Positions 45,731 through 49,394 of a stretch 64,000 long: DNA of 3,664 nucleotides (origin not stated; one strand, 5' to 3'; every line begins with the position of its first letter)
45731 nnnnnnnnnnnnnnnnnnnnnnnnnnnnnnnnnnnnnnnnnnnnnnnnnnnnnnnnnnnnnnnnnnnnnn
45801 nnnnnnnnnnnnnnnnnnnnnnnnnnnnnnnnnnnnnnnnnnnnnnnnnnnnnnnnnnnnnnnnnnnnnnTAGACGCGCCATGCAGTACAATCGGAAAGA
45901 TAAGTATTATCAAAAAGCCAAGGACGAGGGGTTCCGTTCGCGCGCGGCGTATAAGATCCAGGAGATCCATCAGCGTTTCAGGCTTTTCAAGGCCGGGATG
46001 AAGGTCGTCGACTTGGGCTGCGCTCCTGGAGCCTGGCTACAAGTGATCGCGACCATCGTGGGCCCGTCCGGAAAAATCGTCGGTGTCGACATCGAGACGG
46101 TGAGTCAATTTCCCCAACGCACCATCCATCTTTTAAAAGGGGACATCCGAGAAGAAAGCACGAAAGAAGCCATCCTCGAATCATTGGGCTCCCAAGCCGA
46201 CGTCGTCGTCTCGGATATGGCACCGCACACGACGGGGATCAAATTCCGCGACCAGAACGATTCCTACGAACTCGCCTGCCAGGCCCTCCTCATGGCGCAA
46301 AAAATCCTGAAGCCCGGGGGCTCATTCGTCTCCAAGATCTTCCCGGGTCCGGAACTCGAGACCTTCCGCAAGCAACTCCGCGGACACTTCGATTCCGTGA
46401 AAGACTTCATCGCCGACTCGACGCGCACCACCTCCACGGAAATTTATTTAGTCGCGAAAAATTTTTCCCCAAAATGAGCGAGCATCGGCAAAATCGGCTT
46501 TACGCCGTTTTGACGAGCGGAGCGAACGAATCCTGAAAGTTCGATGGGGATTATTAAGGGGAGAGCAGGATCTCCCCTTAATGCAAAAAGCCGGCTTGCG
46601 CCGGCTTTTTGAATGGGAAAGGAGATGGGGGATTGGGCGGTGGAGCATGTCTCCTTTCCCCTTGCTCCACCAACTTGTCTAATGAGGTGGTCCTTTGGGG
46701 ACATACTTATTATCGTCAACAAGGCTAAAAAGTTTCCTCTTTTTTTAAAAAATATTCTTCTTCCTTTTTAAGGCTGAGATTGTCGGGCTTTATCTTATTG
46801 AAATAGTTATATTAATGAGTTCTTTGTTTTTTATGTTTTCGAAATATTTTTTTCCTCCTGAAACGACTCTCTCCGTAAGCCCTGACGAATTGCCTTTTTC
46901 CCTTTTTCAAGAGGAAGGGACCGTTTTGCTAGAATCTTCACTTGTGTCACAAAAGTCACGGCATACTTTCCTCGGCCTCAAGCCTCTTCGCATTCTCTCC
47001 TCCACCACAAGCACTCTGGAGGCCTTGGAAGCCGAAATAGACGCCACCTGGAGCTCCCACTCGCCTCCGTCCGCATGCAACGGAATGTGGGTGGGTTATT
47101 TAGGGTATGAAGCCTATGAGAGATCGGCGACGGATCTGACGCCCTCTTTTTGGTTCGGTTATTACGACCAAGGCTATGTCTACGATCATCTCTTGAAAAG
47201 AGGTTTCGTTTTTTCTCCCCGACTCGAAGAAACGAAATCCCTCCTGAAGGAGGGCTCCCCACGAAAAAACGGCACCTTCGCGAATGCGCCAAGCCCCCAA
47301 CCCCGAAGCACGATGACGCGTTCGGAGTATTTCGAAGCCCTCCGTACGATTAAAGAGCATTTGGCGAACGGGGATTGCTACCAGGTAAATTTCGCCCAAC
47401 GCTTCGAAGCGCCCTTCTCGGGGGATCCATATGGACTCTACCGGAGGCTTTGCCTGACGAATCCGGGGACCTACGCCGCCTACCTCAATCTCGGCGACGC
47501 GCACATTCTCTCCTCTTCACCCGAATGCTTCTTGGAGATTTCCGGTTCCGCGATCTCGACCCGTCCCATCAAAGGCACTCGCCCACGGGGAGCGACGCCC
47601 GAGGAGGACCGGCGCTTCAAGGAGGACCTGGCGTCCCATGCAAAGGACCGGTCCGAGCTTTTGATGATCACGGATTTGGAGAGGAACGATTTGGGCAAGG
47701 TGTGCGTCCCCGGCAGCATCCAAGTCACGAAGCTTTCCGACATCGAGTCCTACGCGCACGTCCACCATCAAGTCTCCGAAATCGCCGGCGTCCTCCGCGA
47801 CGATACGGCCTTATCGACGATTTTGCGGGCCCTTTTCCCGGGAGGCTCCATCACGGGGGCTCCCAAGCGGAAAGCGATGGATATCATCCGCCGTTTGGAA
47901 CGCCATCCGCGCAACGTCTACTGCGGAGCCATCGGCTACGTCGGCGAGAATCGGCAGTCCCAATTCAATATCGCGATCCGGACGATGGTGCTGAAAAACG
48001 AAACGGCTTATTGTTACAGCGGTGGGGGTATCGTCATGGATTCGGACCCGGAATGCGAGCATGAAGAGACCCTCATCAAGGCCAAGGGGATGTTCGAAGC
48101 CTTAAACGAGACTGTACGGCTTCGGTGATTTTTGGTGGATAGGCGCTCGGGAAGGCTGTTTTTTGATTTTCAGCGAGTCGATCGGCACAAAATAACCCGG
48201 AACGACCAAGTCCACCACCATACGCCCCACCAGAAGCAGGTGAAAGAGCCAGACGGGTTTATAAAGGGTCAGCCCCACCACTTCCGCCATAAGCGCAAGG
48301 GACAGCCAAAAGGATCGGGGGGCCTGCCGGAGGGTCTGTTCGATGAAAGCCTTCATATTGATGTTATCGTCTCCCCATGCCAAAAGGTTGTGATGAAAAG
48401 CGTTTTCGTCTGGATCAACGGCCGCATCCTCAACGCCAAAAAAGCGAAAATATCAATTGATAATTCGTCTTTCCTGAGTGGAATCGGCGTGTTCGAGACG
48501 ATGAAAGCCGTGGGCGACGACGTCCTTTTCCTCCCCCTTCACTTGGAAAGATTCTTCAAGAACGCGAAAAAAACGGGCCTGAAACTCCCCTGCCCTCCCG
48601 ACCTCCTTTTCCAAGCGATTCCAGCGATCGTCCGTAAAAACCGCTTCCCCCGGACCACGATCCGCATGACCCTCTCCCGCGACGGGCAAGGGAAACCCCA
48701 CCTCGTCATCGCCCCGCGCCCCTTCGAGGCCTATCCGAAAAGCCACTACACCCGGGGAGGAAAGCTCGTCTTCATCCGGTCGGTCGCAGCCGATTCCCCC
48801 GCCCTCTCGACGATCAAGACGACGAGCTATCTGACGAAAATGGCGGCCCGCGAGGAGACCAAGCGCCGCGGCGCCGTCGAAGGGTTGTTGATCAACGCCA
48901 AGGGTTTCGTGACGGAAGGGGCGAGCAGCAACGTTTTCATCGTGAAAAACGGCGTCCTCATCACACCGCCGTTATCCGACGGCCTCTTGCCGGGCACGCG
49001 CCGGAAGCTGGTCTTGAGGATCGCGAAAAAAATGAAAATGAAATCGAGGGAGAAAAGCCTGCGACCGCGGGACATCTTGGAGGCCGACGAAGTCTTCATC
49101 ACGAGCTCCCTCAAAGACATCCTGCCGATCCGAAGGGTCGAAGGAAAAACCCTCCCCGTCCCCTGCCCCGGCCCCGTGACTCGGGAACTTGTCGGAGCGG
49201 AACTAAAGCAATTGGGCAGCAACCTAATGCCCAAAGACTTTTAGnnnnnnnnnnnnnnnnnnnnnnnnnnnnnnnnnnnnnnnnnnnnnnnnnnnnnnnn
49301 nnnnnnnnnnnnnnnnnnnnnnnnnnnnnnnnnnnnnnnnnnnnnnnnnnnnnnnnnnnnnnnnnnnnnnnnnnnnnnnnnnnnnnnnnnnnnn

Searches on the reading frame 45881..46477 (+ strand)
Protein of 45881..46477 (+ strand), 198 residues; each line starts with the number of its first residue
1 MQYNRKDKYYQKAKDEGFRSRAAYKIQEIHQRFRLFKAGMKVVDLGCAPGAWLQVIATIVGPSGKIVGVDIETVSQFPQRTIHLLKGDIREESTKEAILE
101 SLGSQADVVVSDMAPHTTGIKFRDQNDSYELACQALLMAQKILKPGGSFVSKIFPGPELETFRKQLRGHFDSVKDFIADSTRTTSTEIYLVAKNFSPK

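Call 93: search_protein_families(library=ncbifam, proteins=[window:45881-46477:+], max_evalue=1)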
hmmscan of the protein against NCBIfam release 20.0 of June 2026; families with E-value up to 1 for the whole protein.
window:45881-46477:+ (198 aa): 29 families (the best 25 are shown)
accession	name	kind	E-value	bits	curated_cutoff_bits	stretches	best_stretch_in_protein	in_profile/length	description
TIGR00438.1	rrmJ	equivalog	5.1e-59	199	300.15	1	7-195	1-188/188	23S rRNA (uridine(2552)-2'-O)-methyltransferase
NF008390.0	PRK11188.1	equivalog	3.5e-49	167.3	269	1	5-194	18-206/209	23S rRNA (uridine(2552)-2'-O)-methyltransferase RlmE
NF041537.1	ArsM_AhpD_UU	exception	1.7e-07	30.3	510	1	37-150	75-179/345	arsenite methyltransferase/AhpD domain selenoprotein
NF047649.1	MTase_UXPK_star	exception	3.7e-06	26.2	460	1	37-149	76-179/283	methyltransferase/UXPK-star double selenoprotein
NF001243.0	PRK00216.1-4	equivalog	4.7e-06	26.1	235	1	35-173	44-173/237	demethylmenaquinone methyltransferase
TIGR02752.1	MenG_heptapren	equivalog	3.1e-05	23.6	419.85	1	36-174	43-172/231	demethylmenaquinone methyltransferase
NF040538.1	methyl_ArsM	equivalog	0.00014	21.2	500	1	36-72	59-95/356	arsinothricin biosynthesis methyltransferase ArsM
NF041536.1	ArsM_DUF2284_UU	exception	0.00014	20.4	575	1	37-112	75-152/459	arsenite methyltransferase/DUF2284 domain selenoprotein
NF008823.0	PRK11873.1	subfamily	0.00043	19.8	263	1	36-71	75-110/272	arsenite methyltransferase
NF052510.1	methyltran_MpqE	exception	0.0019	17.6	335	1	37-165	45-165/234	methyl-plastoquinone biosynthesis methyltransferase MpqE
TIGR02081.1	metW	equivalog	0.0025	17.4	189.5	1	34-92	9-67/194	methionine biosynthesis protein MetW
NF049952.1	23rRNACMtaseTlyA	equivalog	0.0029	17.1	250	1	13-71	52-108/236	23S rRNA (cytidine-2'-O)-methyltransferase TlyA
TIGR04364.1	methyltran_FxLD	equivalog_domain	0.0032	16.6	320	1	37-73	81-116/394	methyltransferase, FxLD system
TIGR00478.1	tly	subfamily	0.0039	16.6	185.8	1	14-57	51-94/228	TlyA family rRNA (cytidine-2'-O)-methyltransferase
NF010549.0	PRK13942.1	equivalog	0.0068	15.9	282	1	37-78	76-118/215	protein-L-isoaspartate O-methyltransferase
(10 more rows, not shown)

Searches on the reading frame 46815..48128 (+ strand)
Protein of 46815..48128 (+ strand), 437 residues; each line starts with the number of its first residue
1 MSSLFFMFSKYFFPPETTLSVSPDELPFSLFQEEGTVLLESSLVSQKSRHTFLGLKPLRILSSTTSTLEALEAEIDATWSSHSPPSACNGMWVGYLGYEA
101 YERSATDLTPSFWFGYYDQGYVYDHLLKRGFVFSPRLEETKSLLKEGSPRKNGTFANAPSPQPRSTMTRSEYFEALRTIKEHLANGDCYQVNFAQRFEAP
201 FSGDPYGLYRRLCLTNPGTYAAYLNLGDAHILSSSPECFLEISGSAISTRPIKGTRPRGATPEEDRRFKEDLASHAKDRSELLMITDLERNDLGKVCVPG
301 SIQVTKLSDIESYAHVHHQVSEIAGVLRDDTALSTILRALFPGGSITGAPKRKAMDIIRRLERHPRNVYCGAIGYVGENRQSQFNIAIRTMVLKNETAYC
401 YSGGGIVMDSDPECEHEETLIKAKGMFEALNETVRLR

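Call 64: search_protein_families(library=pfam, proteins=[window:46815-48128:+], max_evalue=0.00001)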
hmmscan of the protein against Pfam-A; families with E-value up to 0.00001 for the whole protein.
window:46815-48128:+ (437 aa): 2 families
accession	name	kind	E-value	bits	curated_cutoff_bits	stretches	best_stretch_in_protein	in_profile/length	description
PF00425.24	Chorismate_bind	-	3e-89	299.4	27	1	169-422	2-257/257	chorismate binding enzyme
PF04715.19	Anth_synt_I_N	-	1.7e-07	32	23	0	29-129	11-137/140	Anthranilate synthase component I, N terminal region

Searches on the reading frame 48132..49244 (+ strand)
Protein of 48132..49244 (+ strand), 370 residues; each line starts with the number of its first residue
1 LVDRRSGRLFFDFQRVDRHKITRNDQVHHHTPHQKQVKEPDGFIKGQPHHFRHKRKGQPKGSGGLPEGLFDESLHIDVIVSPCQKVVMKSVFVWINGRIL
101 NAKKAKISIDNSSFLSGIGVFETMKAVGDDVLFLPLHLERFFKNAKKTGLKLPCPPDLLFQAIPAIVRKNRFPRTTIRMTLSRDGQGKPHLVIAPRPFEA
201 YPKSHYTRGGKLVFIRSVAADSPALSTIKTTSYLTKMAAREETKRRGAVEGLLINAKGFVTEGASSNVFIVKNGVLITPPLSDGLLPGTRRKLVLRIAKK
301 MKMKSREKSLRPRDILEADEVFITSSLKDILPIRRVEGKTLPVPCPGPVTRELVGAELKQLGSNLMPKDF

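Call 64: search_protein_families(library=pfam, proteins=[window:48132-49244:+], max_evalue=0.00001)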
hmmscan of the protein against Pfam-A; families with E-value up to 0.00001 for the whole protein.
window:48132-49244:+ (370 aa): 1 family
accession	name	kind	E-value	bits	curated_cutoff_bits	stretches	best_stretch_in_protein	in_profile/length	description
PF01063.24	Aminotran_4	-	8.9e-54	183.1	28.5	1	119-336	1-223/223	Amino-transferase class IV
